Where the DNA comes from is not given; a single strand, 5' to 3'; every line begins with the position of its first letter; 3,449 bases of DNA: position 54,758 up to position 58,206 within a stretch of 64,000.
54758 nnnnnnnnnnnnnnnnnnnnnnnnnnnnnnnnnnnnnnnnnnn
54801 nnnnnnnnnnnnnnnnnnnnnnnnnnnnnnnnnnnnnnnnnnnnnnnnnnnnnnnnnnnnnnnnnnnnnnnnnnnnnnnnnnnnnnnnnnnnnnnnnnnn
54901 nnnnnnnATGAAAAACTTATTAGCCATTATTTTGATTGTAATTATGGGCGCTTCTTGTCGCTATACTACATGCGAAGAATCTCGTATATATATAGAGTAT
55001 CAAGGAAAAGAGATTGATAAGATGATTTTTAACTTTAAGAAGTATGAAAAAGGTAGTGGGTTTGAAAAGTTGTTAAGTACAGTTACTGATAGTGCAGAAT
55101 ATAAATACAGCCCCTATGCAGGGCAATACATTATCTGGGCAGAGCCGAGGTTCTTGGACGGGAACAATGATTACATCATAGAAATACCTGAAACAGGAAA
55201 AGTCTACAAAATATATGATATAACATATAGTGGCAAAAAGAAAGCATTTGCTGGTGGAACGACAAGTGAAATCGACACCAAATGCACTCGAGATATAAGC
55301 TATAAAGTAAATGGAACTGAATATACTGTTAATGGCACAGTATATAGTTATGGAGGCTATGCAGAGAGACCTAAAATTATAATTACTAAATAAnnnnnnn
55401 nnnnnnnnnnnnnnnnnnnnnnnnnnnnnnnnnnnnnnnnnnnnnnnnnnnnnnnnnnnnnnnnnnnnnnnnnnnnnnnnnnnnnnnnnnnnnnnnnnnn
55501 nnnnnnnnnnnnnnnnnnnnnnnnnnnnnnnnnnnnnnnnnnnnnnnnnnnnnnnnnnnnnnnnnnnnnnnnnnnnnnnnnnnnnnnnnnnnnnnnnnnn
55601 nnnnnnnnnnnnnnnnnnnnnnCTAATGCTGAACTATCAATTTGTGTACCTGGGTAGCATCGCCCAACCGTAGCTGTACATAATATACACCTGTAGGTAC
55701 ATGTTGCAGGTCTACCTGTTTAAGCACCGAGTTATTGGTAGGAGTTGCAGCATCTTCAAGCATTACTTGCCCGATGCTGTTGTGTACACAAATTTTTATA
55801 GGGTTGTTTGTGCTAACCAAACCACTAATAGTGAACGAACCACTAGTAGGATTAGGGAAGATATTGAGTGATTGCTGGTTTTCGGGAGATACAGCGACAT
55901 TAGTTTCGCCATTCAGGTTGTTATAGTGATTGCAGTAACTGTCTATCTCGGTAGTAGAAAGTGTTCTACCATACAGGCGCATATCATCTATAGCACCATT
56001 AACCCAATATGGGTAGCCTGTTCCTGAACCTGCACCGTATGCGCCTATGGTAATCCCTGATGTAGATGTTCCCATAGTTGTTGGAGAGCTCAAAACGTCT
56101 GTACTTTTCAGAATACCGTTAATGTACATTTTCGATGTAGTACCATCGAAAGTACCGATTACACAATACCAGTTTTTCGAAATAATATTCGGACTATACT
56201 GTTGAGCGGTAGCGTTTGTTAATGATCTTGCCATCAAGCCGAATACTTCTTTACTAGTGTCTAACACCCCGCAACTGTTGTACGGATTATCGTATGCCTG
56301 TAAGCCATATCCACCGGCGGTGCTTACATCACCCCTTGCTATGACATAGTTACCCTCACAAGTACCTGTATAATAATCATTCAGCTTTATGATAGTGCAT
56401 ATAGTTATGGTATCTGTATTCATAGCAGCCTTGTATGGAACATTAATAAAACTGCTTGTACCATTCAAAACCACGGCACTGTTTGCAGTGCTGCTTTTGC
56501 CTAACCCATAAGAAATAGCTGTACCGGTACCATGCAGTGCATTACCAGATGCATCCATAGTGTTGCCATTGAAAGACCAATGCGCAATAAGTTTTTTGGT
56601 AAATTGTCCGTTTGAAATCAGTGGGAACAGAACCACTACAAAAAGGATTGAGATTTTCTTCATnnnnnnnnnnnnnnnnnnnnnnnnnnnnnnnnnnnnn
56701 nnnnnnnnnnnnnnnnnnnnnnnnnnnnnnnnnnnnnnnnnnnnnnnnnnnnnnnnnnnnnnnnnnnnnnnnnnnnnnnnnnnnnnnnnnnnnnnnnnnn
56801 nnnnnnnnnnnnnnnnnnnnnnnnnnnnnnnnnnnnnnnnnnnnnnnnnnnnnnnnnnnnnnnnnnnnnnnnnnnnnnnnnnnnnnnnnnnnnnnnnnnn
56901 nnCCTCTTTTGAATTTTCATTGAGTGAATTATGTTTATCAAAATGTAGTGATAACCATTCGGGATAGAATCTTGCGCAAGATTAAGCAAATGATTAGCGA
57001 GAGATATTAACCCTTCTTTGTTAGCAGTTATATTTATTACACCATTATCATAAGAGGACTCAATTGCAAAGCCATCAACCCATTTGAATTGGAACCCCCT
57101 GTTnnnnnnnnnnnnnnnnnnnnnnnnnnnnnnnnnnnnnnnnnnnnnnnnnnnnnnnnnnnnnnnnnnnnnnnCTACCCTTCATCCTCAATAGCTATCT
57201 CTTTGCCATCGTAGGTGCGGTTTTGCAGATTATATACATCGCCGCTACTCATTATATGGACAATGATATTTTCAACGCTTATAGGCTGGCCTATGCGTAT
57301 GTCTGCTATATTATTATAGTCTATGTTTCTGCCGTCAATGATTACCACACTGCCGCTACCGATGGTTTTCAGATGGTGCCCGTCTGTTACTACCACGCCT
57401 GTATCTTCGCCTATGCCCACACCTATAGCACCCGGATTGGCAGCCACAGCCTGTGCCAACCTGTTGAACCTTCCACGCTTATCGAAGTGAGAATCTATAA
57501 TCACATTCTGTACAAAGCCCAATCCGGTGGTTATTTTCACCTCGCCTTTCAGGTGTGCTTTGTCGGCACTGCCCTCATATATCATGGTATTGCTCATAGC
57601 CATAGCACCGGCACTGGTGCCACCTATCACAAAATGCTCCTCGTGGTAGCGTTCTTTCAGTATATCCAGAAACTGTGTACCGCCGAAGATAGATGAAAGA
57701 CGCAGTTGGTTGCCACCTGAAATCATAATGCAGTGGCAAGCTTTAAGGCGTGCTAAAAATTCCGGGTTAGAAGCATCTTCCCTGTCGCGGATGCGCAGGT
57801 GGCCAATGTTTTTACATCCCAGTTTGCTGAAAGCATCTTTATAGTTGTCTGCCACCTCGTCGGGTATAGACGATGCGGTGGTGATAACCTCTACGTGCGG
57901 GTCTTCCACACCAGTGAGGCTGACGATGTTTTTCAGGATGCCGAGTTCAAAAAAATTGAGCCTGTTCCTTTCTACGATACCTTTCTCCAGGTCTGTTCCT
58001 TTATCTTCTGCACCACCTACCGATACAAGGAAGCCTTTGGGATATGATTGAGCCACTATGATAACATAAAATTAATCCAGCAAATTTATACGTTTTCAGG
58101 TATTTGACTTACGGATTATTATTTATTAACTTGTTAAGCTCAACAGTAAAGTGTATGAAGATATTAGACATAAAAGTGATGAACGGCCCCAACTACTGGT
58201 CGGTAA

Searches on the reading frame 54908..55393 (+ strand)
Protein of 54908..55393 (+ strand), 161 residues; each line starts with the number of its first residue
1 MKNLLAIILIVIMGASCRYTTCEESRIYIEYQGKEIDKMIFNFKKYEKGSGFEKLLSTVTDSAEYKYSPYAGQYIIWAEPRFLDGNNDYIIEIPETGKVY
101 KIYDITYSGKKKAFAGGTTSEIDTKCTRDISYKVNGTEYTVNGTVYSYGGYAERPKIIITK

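Call 11: search_protein_families(library=pfam, proteins=[window:54908-55393:+], max_evalue=0.01)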
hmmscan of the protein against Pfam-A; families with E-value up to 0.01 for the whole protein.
window:54908-55393:+ (161 aa): 0 families

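Call 59: search_protein_families(library=ncbifam, proteins=[window:54908-55393:+], max_evalue=0.01)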
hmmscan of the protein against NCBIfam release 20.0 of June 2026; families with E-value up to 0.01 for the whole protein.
window:54908-55393:+ (161 aa): 0 families

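Call 72: find_encoding_contigs(protein=window:54908-55393:+, flank=4000, max_places=10)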
Protein window:54908-55393:+ (161 aa): 3 contigs read that carry it; 2 places shown.
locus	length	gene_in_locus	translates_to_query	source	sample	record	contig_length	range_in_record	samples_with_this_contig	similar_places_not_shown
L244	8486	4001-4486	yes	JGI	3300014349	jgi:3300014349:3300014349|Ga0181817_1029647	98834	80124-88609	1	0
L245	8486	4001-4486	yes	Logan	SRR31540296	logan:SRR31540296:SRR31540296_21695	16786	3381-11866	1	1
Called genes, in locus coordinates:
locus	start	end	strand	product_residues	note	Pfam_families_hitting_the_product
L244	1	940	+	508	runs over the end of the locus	PF01676:Metalloenzyme, PF06415:iPGM_N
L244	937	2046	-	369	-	PF00657:Lipase_GDSL (faint), PF13472:Lipase_GDSL_2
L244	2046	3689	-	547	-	PF25596:CPSase_L_D1, PF02222:ATP-grasp (weak), PF02786:CPSase_L_D2, PF02787:CPSase_L_D3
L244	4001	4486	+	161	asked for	-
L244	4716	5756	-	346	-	PF13385:Laminin_G_3, PF18962:Por_Secre_tail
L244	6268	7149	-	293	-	PF03575:Peptidase_S51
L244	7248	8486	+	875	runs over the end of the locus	PF18921:Cyanophycin_syn, PF08443:RimK, PF02222:ATP-grasp (weak), PF08245:Mur_ligase_M, PF02875:Mur_ligase_C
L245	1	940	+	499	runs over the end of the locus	PF01676:Metalloenzyme, PF06415:iPGM_N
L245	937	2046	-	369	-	PF00657:Lipase_GDSL (faint), PF13472:Lipase_GDSL_2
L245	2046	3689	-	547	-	PF25596:CPSase_L_D1, PF02222:ATP-grasp (weak), PF02786:CPSase_L_D2, PF02787:CPSase_L_D3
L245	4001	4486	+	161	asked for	-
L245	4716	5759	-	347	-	PF13385:Laminin_G_3, PF18962:Por_Secre_tail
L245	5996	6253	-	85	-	PF15566:Imm32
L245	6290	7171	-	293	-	PF03575:Peptidase_S51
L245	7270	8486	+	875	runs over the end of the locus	PF18921:Cyanophycin_syn, PF08443:RimK, PF02222:ATP-grasp (weak), PF08245:Mur_ligase_M, PF02875:Mur_ligase_C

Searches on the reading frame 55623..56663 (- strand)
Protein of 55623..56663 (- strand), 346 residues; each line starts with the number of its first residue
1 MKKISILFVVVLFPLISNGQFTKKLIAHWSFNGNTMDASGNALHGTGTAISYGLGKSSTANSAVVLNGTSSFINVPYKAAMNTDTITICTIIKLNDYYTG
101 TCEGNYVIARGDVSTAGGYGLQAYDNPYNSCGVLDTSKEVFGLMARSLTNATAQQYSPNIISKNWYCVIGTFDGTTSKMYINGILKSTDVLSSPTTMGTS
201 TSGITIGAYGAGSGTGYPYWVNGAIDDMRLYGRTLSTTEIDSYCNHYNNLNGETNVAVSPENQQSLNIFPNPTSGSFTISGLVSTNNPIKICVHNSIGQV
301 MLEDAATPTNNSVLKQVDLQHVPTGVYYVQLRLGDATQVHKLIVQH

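Call 11: search_protein_families(library=pfam, proteins=[window:55623-56663:-], max_evalue=0.01)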
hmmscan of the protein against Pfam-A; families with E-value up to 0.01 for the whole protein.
window:55623-56663:- (346 aa): 4 families
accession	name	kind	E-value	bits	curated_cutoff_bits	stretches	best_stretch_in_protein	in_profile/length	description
PF13385.13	Laminin_G_3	-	1.1e-14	55.3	27.6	1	67-240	1-150/151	Concanavalin A-like lectin/glucanases superfamily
PF18962.6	Por_Secre_tail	-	1.1e-11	45.3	27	1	268-344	1-75/75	Secretion system C-terminal sorting domain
PF11589.14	DUF3244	-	0.0097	16.3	25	0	284-333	37-85/96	Domain of unknown function (DUF3244)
PF02973.23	Sialidase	-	0.0098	15.9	26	0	175-242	117-183/189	Sialidase, N-terminal domain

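Call 16: find_related_loci(query=window:55623-56663:-, collection=genome_contigs, flank=4000)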
Query window:55623-56663:- (346 aa) in genome_contigs; peptide patterns used: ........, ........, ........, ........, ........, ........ (x = any residue, [..] = any of these).
35 stretches matched a pattern; 2 encode a relative of the query (tblastn E <= 1e-3); 2 distinct loci.
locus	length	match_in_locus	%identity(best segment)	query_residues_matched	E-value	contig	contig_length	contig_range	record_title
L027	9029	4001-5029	67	2-346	2e-155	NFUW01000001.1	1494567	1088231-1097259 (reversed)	Chitinophagaceae bacterium IBVUCB1 contig000001, whole genome shotgun sequence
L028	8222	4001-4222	32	265-345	4e-6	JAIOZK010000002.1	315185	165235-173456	MAG: Bacteroidales bacterium isolate Tobar13.5m-G7 Tobar13-5m-C14, whole genome shotgun sequence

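Call 50: find_encoding_contigs(protein=window:55623-56663:-, flank=5000, max_places=10)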
Protein window:55623-56663:- (346 aa): 2 contigs read that carry it; 2 places shown.
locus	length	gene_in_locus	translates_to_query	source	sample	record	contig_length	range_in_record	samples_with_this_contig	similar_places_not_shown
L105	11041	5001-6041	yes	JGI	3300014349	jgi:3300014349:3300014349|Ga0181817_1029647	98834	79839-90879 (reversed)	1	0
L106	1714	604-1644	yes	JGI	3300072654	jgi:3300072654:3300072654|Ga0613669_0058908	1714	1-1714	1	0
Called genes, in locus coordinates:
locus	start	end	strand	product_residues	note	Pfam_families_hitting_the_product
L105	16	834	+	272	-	PF01177:Asp_Glu_race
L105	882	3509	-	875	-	PF18921:Cyanophycin_syn, PF08443:RimK, PF02222:ATP-grasp (weak), PF08245:Mur_ligase_M, PF02875:Mur_ligase_C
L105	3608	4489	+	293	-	PF03575:Peptidase_S51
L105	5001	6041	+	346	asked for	PF13385:Laminin_G_3, PF18962:Por_Secre_tail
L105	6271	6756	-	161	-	-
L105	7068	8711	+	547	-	PF25596:CPSase_L_D1, PF02222:ATP-grasp (weak), PF02786:CPSase_L_D2, PF02787:CPSase_L_D3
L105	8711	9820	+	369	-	PF00657:Lipase_GDSL (faint), PF13472:Lipase_GDSL_2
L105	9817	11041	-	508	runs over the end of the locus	PF01676:Metalloenzyme, PF06415:iPGM_N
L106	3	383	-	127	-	?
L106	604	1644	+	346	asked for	PF13385:Laminin_G_3, PF18962:Por_Secre_tail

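Call 59: search_protein_families(library=ncbifam, proteins=[window:55623-56663:-], max_evalue=0.01)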
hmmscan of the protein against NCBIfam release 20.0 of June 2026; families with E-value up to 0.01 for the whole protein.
window:55623-56663:- (346 aa): 3 families
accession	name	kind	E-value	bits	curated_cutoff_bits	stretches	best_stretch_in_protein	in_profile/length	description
TIGR04183.1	Por_Secre_tail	domain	4.3e-11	42.6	23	1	268-345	1-72/72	T9SS type A sorting domain-containing protein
NF038113.1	T9SSA_dep_M36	equivalog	1.9e-07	29.6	885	1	251-345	779-869/869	T9SS-dependent M36 family metallopeptidase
NF052521.1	TafC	equivalog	0.0014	17.8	410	1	160-246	279-362/373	TafC family fimbrial protein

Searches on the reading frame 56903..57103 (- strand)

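Call 14: search_protein_families(library=pfam, proteins=[window:56903-57103:-], max_evalue=1)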
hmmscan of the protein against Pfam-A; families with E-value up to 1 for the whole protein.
seq(67 aa): 1 family
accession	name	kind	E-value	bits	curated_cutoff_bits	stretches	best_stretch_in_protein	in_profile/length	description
PF15566.12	Imm32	-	1.4e-10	41.4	27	1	23-53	2-32/54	Immunity protein 32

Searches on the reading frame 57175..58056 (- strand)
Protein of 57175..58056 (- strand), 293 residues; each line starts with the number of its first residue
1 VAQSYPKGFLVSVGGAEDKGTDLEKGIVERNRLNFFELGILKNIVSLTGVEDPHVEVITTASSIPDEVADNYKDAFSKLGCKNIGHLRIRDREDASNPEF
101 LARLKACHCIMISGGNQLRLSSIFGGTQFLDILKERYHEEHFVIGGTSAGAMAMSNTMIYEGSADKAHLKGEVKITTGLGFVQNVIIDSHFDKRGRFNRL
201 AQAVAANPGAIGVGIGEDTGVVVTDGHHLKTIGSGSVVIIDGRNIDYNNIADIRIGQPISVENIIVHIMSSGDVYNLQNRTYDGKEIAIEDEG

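Call 11: search_protein_families(library=pfam, proteins=[window:57175-58056:-], max_evalue=0.01)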
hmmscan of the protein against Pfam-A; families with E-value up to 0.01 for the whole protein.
window:57175-58056:- (293 aa): 2 families
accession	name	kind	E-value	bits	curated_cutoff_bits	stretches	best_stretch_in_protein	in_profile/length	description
PF03575.23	Peptidase_S51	-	3.5e-22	79.5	23.9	1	40-227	18-202/206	Peptidase family S51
PF01174.25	SNO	-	0.0005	20.4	27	1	103-161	30-88/188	SNO glutamine amidotransferase family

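Call 73: find_encoding_contigs(protein=window:57175-58056:-, flank=5000, max_places=10)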
Protein window:57175-58056:- (293 aa): 4 contigs read that carry it; 4 places shown.
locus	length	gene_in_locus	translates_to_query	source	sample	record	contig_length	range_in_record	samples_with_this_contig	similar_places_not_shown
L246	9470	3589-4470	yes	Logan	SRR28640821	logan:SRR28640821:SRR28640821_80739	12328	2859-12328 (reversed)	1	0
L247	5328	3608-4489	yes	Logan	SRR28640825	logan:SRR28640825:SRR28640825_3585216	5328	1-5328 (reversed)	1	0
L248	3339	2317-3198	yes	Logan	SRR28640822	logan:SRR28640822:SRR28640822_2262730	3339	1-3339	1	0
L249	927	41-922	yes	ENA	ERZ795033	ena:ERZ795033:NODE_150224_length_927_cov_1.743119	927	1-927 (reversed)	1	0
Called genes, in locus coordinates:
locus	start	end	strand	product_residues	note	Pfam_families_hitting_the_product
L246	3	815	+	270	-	?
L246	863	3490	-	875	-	PF18921:Cyanophycin_syn, PF08443:RimK, PF02222:ATP-grasp (weak), PF08245:Mur_ligase_M, PF02875:Mur_ligase_C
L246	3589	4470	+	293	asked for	PF03575:Peptidase_S51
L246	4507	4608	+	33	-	-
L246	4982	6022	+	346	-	PF13385:Laminin_G_3, PF18962:Por_Secre_tail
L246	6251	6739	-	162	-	-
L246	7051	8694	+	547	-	PF25596:CPSase_L_D1, PF02222:ATP-grasp (weak), PF02786:CPSase_L_D2, PF02787:CPSase_L_D3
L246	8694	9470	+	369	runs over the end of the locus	PF00657:Lipase_GDSL (faint), PF13472:Lipase_GDSL_2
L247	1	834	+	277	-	?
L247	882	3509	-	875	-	PF18921:Cyanophycin_syn, PF08443:RimK, PF02222:ATP-grasp (weak), PF08245:Mur_ligase_M, PF02875:Mur_ligase_C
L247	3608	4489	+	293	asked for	PF03575:Peptidase_S51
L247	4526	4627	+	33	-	-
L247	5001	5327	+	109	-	?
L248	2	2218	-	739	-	?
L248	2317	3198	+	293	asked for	PF03575:Peptidase_S51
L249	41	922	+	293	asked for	PF03575:Peptidase_S51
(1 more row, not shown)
